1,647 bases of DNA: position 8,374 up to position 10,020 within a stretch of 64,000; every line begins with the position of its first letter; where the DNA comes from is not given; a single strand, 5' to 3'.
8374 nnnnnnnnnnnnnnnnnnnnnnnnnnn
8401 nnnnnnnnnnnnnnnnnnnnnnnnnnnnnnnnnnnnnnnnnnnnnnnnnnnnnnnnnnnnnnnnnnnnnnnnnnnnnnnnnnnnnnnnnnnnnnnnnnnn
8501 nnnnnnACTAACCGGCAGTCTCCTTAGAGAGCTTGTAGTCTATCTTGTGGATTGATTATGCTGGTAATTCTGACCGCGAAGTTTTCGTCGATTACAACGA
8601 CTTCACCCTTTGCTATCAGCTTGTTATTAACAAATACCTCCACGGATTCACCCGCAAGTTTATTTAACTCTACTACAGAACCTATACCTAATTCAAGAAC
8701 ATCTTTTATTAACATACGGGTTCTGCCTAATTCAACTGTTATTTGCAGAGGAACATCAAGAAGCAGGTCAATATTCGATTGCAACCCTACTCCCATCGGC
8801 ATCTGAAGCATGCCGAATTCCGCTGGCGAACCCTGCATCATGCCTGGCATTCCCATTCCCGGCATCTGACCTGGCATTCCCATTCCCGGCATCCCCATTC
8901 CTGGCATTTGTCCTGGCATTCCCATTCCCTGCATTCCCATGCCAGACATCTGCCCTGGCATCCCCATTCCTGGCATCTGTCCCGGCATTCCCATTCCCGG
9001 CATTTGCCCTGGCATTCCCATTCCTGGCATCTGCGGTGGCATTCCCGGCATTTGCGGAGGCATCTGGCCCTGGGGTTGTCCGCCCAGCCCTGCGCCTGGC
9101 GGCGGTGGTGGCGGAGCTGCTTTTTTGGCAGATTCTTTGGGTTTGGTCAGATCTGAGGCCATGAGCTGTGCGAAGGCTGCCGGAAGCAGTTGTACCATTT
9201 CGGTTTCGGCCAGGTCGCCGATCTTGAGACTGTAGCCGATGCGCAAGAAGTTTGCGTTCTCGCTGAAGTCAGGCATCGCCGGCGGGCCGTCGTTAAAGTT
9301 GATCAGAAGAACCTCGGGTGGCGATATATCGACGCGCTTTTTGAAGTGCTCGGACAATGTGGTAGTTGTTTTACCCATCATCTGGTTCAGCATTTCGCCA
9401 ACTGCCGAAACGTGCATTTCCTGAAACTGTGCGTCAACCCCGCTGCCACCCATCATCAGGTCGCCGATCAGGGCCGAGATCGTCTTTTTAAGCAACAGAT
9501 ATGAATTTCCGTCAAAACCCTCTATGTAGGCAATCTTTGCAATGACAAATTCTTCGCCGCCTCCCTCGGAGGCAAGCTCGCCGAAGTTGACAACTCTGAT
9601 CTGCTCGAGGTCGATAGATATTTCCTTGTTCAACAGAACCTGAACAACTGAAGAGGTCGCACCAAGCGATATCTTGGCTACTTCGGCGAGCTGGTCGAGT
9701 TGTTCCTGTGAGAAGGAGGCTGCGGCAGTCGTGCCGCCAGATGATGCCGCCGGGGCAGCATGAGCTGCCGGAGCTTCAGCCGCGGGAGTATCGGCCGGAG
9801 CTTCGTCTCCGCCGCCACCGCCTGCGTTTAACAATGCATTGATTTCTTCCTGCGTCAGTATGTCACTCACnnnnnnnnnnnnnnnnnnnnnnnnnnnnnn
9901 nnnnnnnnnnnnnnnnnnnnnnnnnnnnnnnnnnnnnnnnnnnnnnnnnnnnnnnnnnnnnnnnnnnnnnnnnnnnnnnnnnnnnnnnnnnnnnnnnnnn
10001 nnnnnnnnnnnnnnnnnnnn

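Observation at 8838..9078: Repeat-encoded Met/Pro/Gly linker inside the flagellar switch protein FliY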

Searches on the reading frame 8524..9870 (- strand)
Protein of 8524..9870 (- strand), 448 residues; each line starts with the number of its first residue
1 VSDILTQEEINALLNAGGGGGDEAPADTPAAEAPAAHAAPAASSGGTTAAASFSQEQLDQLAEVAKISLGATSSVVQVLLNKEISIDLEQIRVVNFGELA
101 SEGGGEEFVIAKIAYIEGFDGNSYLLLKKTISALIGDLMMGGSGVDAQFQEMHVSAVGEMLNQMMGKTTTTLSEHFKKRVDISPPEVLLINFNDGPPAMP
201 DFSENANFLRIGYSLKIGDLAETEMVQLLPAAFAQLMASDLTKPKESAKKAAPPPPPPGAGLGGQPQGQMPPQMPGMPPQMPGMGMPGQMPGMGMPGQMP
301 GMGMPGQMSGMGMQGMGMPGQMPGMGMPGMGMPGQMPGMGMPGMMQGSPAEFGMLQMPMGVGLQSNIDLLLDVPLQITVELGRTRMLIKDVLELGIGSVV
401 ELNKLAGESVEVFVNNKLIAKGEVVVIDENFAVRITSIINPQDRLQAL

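Call 4: search_protein_families(library=pfam, proteins=[window:8524-9870:-], max_evalue=0.01)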
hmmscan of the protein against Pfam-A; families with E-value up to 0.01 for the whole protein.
window:8524-9870:- (448 aa): 4 families
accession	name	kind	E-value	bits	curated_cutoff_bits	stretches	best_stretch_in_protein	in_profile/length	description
PF01052.25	FliMN_C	-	1.9e-25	89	23.8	1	369-439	2-72/73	Type III flagellar switch regulator (C-ring) FliN C-term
PF04509.17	CheC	-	1.5e-08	34.8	22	1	152-188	1-37/38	CheC-like family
PF13690.11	CheX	-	1.6e-05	25.3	27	1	111-188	3-73/94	Chemotaxis phosphatase CheX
PF02154.20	FliM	-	0.0018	18.6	27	1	50-184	6-139/192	Flagellar motor switch protein FliM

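Call 5: search_protein_families(library=ncbifam, proteins=[window:8524-9870:-], max_evalue=0.01)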
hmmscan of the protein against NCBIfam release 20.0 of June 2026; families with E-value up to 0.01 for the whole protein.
window:8524-9870:- (448 aa): 13 families
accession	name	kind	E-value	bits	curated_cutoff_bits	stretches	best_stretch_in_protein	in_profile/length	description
NF005995.1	PRK08119.1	equivalog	5.1e-91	305.9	218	2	2-250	1-231/376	flagellar motor switch phosphatase FliY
NF005275.1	PRK06782.1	equivalog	3.5e-57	194.3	681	2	52-248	209-404/516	flagellar motor switch protein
TIGR02480.1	fliN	equivalog_domain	2.4e-30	104.2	84.05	1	366-441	1-76/77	flagellar motor switch protein FliN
NF006272.1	PRK08432.1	equivalog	3.5e-30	105.5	219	1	365-448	190-273/274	flagellar motor switch protein FliY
NF006273.1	PRK08433.1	equivalog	3.2e-21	75.5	114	1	365-442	13-90/100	flagellar motor switch protein FliN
TIGR01397.1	fliM_switch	equivalog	2.3e-17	63.1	219.6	2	370-439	250-319/320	flagellar motor switch protein FliM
TIGR02551.1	SpaO_YscQ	equivalog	1.8e-13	51.1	100.8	1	367-437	229-299/300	type III secretion system cytoplasmic ring protein SctQ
NF005276.0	PRK06788.1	equivalog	2.5e-13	50.2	98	1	365-438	26-99/119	flagellar motor switch protein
NF041093.1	CheC_Thtogales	equivalog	1.9e-11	44.2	250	1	53-188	3-141/201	CheY-P phosphatase CheC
NF041094.1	CheX_Thtogales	equivalog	6.5e-08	32.5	280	1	108-188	41-119/152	CheY-P phosphatase CheX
NF005956.0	PRK08035.1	equivalog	1.2e-07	31.2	230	1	370-436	248-314/323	YscQ/HrcQ family type III secretion apparatus protein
NF005277.0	PRK06789.1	equivalog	7.3e-07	29.1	81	1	372-437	6-71/74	flagellar motor switch protein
NF006018.0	PRK08158.1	equivalog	6.2e-05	22.1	223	1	367-438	224-295/303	YscQ/HrcQ family type III secretion apparatus protein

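Call 8: find_homologous_proteins(query=window:8524-9870:-, max_evalue=1e-10)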
Query window:8524-9870:- (448 aa): 2277 proteins with E <= 1e-10 among 8000 candidates; the best 120 are listed.
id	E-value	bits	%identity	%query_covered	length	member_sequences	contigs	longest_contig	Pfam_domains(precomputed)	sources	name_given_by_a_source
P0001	2.1e-282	955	100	100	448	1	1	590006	PF13690.12,PF01052.26,PF04509.18,PF28396.1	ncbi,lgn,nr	ncbi:MAG: Flagellar motor switch protein FliN [Candidatus Rifleibacterium amylolyticum]|nr:MAG: Flag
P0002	2.4e-273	925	98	100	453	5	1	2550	PF13690.12,PF01052.26,PF04509.18,PF28396.1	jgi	-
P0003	1.4e-255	866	95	54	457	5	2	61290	PF13690.12,PF01052.26,PF04509.18,PF28396.1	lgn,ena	-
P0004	1.7e-253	860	89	58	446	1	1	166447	PF13690.12,PF01052.26,PF04509.18,PF28396.1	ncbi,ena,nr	ncbi:MAG: flagellar motor switch protein FliN [Candidatus Riflebacteria bacterium HGW-Riflebacteria-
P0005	3.0e-253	859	89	58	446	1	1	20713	PF13690.12,PF01052.26,PF04509.18,PF28396.1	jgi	jgi:flagellar motor switch protein FliN/FliY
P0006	1.2e-242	824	85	55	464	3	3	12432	PF13690.12,PF01052.26,PF04509.18,PF28396.1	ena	-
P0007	4.6e-233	792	82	61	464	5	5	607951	PF13690.12,PF01052.26,PF04509.18,PF28396.1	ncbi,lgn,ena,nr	ncbi:MAG: flagellar motor switch protein FliN [Candidatus Riflebacteria bacterium HGW-Riflebacteria-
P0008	4.6e-230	782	80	56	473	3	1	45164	PF13690.12,PF01052.26,PF04509.18,PF28396.1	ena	-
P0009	3.6e-218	743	74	100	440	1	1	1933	PF13690.12,PF01052.26,PF04509.18,PF28396.1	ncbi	-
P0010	1.0e-216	738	75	54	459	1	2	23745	PF13690.12,PF01052.26,PF04509.18,PF02154.22,PF28396.1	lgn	-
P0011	5.3e-216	736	69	54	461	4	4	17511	PF13690.12,PF01052.26,PF04509.18,PF28396.1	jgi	jgi:flagellar motor switch protein FliN/FliY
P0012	1.5e-214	731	75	54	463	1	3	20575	PF13690.12,PF01052.26,PF04509.18,PF28396.1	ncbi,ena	-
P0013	1.0e-212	725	75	54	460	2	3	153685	PF13690.12,PF01052.26,PF04509.18,PF28396.1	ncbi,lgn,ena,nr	ncbi:MAG TPA: flagellar motor switch protein FliN [Candidatus Rifleibacterium sp.]|nr:flagellar moto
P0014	5.5e-211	720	71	62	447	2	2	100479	PF13690.12,PF01052.26,PF04509.18,PF02154.22,PF28396.1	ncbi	-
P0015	1.1e-209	715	75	54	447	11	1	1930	PF13690.12,PF01052.26,PF04509.18,PF28396.1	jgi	-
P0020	1.3e-206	705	75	54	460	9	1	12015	PF01052.26,PF04509.18,PF28396.1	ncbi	-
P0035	8.3e-180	617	58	55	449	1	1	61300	PF13690.12,PF01052.26,PF04509.18,PF28396.1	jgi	jgi:flagellar motor switch protein FliN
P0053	2.2e-152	526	60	99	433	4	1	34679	PF01052.26,PF04509.18,PF28396.1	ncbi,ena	-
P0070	1.6e-76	276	62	17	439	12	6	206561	PF13690.12,PF01052.26,PF04509.18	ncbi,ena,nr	ncbi:MAG: flagellar motor switch phosphatase FliY [Lachnospiraceae bacterium]|nr:flagellar motor swi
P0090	4.4e-74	268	58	20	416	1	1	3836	PF13690.12,PF01052.26,PF04509.18,PF02154.22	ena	-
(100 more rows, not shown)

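Call 12: find_encoding_contigs(protein=P0002, flank=2000, max_places=3)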
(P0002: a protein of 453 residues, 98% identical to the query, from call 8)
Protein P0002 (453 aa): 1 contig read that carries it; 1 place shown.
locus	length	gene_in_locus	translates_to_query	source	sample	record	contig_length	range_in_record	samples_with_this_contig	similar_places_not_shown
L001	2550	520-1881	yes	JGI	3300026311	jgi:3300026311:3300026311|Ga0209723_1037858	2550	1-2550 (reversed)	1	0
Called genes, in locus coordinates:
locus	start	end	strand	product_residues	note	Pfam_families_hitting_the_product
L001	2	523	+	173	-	?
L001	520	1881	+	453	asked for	PF13690:CheX (weak), PF04509:CheC, PF28396:SepQ_C (weak), PF01052:FliMN_C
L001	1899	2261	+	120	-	PF00072:Response_reg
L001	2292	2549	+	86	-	?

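Call 13: find_encoding_contigs(protein=P0003, flank=2000, max_places=3)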
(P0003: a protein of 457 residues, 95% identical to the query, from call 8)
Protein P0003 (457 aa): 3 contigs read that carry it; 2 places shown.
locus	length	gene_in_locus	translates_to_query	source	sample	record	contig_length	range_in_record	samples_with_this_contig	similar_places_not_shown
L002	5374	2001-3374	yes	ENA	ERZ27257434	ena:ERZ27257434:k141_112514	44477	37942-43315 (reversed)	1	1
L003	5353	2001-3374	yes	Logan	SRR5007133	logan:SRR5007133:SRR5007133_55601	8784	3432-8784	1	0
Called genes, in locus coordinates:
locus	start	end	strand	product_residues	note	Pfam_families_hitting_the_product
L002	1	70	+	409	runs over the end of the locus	?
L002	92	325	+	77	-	PF06289:FlbD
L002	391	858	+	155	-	PF03748:FliL (weak)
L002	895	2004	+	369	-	PF02154:FliM, PF01052:FliMN_C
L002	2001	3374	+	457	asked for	PF13690:CheX (weak), PF04509:CheC, PF28396:SepQ_C (weak), PF01052:FliMN_C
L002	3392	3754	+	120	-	PF00072:Response_reg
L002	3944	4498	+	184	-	PF04347:FliO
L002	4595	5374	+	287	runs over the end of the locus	PF00813:FliP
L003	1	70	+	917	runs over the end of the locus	PF00460:Flg_bb_rod, PF22692:LlgE_F_G_D1, PF07559:FlgE_D2, PF06429:Flg_bbr_C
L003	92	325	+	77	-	PF06289:FlbD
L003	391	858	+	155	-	PF03748:FliL (weak)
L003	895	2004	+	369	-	PF02154:FliM, PF01052:FliMN_C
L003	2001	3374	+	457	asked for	PF13690:CheX (weak), PF04509:CheC, PF28396:SepQ_C (weak), PF01052:FliMN_C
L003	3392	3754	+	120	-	PF00072:Response_reg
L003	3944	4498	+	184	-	PF04347:FliO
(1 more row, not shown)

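Call 14: find_encoding_contigs(protein=P0004, flank=2000, max_places=2)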
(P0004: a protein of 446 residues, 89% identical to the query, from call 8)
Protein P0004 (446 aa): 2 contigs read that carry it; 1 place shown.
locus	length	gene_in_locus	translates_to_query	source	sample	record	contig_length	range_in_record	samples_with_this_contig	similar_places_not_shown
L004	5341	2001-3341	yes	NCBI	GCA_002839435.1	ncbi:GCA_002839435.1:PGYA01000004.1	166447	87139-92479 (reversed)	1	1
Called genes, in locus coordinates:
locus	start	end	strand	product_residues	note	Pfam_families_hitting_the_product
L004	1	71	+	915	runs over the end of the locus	PF00460:Flg_bb_rod, PF22692:LlgE_F_G_D1, PF07559:FlgE_D2, PF06429:Flg_bbr_C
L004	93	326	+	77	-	PF06289:FlbD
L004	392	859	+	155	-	PF03748:FliL (weak)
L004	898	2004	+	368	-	PF02154:FliM, PF01052:FliMN_C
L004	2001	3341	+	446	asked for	PF13690:CheX (weak), PF04509:CheC, PF28396:SepQ_C (weak), PF01052:FliMN_C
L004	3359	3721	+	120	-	PF00072:Response_reg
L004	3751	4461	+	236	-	PF04347:FliO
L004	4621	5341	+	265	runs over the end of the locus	PF00813:FliP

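Call 38: predict_structure(alignment_id=A1)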
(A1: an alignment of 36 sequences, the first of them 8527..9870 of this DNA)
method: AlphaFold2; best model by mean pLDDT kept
length: 448 residues; sequences in the alignment: 36
mean_pLDDT: 67.6   pTM: 0.51
mean pLDDT of the five models: 67.6, 66.8, 65.8, 64.6, 61.7
residues with pLDDT >= 90: 163; 70-90: 60; 50-70: 67; < 50: 158
segments of 3 or more residues with pLDDT < 50: 1-3, 19-21, 30-49, 260-265, 273-278, 280-300, 302-305, 307-309, 311-314, 321-323, 325-328, 330-333, 335-403
pLDDT, mean of each block of 10 residues (from residue 1): 63 64 48 43 38 88 89 87 92 95 93 95 96 94 91 92 90 91 94 93 96 94 95 94 66 62 45 46 43 43 47 49 47 42 36 37 41 32 34 34 57 70 70 71 57
secondary structure, 60 per line:
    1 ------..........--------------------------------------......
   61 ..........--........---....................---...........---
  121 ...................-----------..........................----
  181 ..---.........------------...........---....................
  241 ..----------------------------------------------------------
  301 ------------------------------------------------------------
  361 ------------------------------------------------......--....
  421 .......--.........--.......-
elements in order: H7-16 H55-70 H73-80 E84-95 H96-103 E107-117 E121-128 H129-139 H151-176 E186-191 E207-217 E221-230 H231-242 E409-414 E417-427 E430-438 H441-447

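Call 41: find_encoding_contigs(protein=P0035, flank=3000, max_places=1)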
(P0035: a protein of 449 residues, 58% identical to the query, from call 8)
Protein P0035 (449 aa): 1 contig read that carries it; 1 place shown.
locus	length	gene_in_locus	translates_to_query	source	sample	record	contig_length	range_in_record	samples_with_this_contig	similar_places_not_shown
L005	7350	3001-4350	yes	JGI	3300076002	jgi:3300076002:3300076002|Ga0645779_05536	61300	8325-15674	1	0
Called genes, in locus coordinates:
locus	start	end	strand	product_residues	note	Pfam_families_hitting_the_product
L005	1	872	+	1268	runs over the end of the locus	PF00460:Flg_bb_rod, PF22692:LlgE_F_G_D1, PF07559:FlgE_D2, PF06429:Flg_bbr_C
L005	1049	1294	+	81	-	PF06289:FlbD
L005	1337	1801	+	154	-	PF03748:FliL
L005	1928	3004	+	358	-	PF02154:FliM, PF01052:FliMN_C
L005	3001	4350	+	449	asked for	PF13690:CheX (weak), PF04509:CheC, PF28396:SepQ_C (weak), PF01052:FliMN_C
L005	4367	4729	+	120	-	PF00072:Response_reg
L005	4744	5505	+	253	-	PF04347:FliO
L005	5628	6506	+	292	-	PF00813:FliP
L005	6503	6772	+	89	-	PF01313:Bac_export_3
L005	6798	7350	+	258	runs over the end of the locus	PF01311:Bac_export_1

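Call 42: find_encoding_contigs(protein=P0053, flank=3000, max_places=1)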
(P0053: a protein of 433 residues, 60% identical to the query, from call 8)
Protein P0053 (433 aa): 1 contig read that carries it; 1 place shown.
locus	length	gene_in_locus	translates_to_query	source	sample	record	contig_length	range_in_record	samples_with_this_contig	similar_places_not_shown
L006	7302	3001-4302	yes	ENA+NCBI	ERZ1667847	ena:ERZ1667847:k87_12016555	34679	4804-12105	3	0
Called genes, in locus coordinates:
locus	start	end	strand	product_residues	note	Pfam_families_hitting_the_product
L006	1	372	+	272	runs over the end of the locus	PF01966:HD (weak)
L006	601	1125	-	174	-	-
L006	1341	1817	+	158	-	PF03748:FliL (weak)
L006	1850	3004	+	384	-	PF02154:FliM, PF01052:FliMN_C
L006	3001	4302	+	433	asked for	PF04509:CheC (weak), PF28396:SepQ_C (weak), PF01052:FliMN_C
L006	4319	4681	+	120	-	PF00072:Response_reg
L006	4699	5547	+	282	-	PF04347:FliO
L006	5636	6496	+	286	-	PF00813:FliP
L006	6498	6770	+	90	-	PF01313:Bac_export_3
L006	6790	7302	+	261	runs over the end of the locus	PF01311:Bac_export_1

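Call 43: find_encoding_contigs(protein=P0070, flank=3000, max_places=1)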
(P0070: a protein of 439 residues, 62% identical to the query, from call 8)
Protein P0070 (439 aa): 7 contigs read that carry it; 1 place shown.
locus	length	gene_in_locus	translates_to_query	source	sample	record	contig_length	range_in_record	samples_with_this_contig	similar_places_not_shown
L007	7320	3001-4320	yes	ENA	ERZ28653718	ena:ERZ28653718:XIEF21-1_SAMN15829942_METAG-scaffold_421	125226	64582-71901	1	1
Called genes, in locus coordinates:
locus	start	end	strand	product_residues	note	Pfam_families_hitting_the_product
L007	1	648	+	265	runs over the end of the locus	PF01618:MotA_ExbB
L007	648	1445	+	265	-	PF13677:MotB_plug, PF00691:OmpA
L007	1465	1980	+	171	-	PF03748:FliL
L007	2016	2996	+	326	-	PF02154:FliM, PF01052:FliMN_C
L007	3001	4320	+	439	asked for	PF13690:CheX (faint), PF04509:CheC, PF01052:FliMN_C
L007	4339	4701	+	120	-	PF00072:Response_reg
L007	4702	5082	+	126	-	PF04347:FliO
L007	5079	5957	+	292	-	PF00813:FliP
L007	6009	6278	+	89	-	PF01313:Bac_export_3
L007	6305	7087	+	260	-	PF01311:Bac_export_1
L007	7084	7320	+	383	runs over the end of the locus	PF01312:Bac_export_2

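Call 44: find_encoding_contigs(protein=P0090, flank=3000, max_places=1)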
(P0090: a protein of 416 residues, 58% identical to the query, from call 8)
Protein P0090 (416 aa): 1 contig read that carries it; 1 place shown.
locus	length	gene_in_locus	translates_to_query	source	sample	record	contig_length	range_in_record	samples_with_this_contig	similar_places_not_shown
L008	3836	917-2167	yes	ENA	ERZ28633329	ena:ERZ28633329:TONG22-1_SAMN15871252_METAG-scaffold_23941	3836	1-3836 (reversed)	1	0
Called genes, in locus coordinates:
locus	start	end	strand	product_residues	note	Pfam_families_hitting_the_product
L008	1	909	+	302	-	?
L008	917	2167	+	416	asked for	PF13690:CheX (faint), PF04509:CheC, PF02154:FliM (weak), PF04509:CheC, PF01052:FliMN_C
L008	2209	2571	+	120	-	PF00072:Response_reg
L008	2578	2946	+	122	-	PF04347:FliO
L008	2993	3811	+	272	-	PF00813:FliP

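Call 52: find_related_loci(query=A1, collection=genome_contigs, flank=2500)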
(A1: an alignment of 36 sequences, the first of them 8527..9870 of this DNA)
Query A1 (448 aa) in genome_contigs; peptide patterns used: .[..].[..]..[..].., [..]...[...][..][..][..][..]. (x = any residue, [..] = any of these).
600 stretches matched a pattern (row limit reached: there are more); 480 encode a relative of the query (tblastn E <= 1e-3); the best 80 are kept; 80 distinct loci.
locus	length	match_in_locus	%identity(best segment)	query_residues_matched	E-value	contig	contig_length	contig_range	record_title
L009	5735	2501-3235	79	1-250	2e-122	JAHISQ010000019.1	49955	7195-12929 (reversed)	MAG: Candidatus Riflebacteria bacterium isolate MM_PC_MetaG.mb.182 MM_PC_MetaG.mb.182_k141_205313, whole genome shotgun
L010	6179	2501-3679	37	1-445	8e-75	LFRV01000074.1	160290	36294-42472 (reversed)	MAG: Clostridiales bacterium DTU069 scaffold1733, whole genome shotgun sequence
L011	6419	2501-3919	37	1-445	2e-73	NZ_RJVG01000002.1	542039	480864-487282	Mobilisporobacter senegalensis strain DSM 26537 Ga0244700_102, whole genome shotgun sequence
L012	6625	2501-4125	37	4-443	2e-70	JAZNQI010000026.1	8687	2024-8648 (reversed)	MAG: Acetatifactor sp. isolate T1900044826_TS20190292.MAGScoT_cleanbin_000046 SGB_2875_k141_1978755, whole genome shotgu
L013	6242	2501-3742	36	3-448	5e-70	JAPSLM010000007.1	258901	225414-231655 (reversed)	MAG: Paenibacillus sp. isolate RH59_bin.030 NODE_48_length_258901_cov_151.765197, whole genome shotgun sequence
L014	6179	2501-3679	35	3-448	7e-70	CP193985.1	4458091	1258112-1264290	Lysinibacillus sphaericus strain BKU_1 chromosome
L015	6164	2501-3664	35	3-448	1e-69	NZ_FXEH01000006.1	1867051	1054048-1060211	Thalassobacillus devorans strain Marseille-P394, whole genome shotgun sequence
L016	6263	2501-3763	37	1-444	3e-69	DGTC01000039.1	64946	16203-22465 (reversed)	MAG TPA_asm: Lachnospira sp. UBA4346 UBA4346_contig_53333, whole genome shotgun sequence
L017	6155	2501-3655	37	53-448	3e-69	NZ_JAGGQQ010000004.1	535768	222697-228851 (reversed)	Bacillus sp. ISL-45 ISL45_5, whole genome shotgun sequence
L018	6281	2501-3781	37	2-448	6e-69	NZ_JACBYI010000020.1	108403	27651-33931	Paenibacillus sp. S150 S150_20, whole genome shotgun sequence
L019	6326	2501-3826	35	1-448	1e-68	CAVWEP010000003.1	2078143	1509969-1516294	MAG: uncultured Bacillaceae bacterium isolate MFD09018.bin.1.68 genome assembly, contig: contig_3454, whole genome shotg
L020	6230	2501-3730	35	3-448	1e-68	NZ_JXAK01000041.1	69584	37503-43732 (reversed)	Gordoniibacillus kamchatkensis strain VKM B-2647 B-2647_041, whole genome shotgun sequence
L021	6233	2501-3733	38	1-440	3e-68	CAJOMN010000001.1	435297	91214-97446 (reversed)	uncultured Lachnospiraceae bacterium isolate Reindeer_2_mag_16 genome assembly, contig: scaffold_0, whole genome shotgun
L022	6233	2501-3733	35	2-448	3e-68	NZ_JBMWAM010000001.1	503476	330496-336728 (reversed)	Paenibacillus sp. sgz302251 G2266_scaffold1, whole genome shotgun sequence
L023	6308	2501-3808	38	1-440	6e-68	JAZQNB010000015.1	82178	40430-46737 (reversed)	MAG: Lachnospiraceae bacterium isolate T1900045246_TH20190016.MAGScoT_cleanbin_000110 SGB_5645_k141_398411, whole genome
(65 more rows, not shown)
